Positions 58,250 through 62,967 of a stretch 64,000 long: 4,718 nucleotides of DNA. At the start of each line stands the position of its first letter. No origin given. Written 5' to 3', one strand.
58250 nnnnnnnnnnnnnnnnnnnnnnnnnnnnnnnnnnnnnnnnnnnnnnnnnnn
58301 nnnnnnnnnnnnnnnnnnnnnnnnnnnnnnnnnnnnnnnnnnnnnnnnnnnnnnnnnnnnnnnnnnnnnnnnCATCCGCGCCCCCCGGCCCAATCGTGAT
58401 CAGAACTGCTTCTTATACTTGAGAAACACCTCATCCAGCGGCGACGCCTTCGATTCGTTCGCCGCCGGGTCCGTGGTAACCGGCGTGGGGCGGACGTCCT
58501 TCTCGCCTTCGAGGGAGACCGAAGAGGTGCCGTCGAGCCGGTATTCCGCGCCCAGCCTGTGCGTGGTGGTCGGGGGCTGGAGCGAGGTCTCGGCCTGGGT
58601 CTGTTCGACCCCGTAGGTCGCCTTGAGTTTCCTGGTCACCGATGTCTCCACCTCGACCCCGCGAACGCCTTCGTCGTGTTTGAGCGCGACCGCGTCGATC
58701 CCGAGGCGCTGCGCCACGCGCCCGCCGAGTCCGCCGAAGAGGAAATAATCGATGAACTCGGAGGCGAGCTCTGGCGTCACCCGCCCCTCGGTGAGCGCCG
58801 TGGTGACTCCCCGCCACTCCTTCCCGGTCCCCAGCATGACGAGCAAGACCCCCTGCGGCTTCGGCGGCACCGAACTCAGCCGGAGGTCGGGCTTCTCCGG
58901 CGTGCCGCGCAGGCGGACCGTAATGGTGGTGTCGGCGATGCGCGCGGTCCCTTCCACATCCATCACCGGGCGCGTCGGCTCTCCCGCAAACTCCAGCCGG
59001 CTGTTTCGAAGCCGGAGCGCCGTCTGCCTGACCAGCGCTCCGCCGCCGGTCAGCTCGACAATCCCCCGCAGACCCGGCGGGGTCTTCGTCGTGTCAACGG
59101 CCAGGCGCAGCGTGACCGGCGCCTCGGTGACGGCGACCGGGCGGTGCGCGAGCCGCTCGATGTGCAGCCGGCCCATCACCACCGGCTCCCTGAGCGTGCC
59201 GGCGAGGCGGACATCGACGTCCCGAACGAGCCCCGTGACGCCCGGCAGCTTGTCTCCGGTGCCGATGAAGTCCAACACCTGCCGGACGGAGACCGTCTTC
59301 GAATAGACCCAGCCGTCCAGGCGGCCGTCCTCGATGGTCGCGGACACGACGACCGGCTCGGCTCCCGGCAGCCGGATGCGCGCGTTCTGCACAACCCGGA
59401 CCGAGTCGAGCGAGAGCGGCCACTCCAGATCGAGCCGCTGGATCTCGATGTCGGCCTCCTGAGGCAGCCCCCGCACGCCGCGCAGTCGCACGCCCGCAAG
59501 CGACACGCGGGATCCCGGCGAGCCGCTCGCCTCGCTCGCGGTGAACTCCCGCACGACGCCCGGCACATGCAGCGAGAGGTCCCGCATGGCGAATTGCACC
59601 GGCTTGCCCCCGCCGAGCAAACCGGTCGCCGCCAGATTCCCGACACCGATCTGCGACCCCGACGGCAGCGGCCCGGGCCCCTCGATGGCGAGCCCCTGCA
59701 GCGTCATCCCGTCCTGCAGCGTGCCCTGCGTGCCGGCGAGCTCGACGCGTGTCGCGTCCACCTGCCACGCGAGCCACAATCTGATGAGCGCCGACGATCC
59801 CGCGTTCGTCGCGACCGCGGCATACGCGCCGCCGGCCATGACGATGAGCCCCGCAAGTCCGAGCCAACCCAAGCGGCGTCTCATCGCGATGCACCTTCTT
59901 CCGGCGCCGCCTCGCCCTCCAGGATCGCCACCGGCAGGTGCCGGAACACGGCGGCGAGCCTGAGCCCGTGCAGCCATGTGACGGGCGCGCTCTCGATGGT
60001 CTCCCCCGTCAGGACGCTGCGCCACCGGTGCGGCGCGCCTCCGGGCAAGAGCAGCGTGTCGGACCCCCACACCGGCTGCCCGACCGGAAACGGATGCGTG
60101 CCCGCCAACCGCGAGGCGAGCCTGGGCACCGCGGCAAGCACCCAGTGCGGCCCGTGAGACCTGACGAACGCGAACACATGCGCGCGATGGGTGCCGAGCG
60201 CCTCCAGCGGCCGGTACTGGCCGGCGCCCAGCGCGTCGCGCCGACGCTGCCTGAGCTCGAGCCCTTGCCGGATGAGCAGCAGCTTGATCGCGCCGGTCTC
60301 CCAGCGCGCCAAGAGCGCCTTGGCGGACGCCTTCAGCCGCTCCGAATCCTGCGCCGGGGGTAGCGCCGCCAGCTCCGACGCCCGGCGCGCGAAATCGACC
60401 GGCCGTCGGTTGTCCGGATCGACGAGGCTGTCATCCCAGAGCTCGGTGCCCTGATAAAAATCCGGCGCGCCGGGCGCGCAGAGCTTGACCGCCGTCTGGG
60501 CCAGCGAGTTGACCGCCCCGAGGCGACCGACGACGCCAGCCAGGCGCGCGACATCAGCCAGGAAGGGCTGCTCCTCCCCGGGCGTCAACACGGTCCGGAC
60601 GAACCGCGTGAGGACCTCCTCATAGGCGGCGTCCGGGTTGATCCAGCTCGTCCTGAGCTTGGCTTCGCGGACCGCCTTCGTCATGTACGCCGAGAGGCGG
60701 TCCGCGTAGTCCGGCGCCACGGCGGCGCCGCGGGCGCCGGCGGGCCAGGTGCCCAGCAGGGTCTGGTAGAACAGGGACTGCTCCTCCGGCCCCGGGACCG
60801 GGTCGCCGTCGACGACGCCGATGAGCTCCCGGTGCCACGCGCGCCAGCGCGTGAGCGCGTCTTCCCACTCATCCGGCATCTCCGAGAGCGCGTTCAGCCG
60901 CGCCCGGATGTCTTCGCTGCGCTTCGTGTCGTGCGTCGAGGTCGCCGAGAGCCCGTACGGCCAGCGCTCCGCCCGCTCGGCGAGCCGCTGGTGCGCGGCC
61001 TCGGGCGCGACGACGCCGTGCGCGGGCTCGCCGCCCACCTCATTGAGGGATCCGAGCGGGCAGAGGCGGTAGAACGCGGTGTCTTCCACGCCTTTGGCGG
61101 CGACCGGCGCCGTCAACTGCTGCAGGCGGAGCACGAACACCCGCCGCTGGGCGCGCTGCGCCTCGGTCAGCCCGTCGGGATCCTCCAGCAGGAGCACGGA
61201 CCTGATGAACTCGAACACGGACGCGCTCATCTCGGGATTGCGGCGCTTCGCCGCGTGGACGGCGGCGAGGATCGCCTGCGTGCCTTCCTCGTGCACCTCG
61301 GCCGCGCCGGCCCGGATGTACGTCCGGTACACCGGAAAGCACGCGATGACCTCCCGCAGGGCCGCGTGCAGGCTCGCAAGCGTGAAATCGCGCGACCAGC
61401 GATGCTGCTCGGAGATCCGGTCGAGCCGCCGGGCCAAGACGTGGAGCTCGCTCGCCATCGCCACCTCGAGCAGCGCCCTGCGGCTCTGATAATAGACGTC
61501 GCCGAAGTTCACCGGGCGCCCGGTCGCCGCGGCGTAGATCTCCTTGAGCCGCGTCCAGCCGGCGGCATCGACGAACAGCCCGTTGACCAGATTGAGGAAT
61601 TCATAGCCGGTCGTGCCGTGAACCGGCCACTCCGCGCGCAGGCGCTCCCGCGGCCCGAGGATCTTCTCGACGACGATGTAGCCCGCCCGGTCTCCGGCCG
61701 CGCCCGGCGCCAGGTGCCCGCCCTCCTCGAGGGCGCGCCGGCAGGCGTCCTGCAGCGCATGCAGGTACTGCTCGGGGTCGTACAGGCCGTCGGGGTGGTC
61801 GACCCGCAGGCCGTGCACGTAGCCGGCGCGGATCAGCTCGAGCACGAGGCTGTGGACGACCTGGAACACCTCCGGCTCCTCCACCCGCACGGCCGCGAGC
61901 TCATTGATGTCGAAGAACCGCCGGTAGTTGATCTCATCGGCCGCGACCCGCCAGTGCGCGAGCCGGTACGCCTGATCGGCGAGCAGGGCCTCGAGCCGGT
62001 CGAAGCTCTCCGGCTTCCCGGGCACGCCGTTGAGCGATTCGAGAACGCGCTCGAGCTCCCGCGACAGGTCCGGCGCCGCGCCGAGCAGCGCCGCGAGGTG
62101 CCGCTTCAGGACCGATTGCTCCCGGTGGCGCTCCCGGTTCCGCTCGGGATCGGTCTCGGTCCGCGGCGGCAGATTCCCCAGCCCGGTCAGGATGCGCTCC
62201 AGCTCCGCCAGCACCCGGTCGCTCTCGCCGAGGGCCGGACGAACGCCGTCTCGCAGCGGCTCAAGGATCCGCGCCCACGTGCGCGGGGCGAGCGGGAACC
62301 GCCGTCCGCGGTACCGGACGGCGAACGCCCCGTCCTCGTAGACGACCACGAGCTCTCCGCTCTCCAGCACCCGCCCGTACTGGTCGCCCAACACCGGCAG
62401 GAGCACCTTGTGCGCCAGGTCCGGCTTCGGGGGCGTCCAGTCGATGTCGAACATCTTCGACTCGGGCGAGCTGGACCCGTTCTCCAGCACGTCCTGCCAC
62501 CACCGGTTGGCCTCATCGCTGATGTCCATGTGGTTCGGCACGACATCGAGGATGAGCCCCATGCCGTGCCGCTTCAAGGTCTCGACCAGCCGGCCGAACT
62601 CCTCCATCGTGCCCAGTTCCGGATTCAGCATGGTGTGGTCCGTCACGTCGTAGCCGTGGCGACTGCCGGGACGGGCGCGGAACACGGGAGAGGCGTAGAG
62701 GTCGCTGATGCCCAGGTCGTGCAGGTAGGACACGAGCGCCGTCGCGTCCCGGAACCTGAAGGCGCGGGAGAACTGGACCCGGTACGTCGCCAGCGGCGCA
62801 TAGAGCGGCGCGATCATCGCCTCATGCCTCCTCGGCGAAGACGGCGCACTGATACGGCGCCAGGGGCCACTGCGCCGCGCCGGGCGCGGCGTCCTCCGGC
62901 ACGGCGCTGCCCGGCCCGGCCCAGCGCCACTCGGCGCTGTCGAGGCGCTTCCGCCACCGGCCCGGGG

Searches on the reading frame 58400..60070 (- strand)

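Call 54: search_protein_families(library=pfam, proteins=[window:58400-60070:-], max_evalue=0.000001)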
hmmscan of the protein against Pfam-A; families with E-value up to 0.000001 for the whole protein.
window:58400-60070:- (556 aa): 1 family
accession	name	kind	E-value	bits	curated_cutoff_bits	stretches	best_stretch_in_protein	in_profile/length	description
PF04357.19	TamB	-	5.6e-20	72.4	22.4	1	323-556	152-381/381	TamB, inner membrane protein subunit of TAM complex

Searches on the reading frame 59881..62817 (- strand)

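Call 54: search_protein_families(library=pfam, proteins=[window:59881-62817:-], max_evalue=0.000001)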
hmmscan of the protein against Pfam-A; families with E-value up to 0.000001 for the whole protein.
window:59881-62817:- (978 aa): 1 family
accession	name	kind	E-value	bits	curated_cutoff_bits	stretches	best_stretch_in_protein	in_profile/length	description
PF00128.31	Alpha-amylase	-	2.3e-20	73.7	22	1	29-131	25-120/446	Alpha amylase, catalytic domain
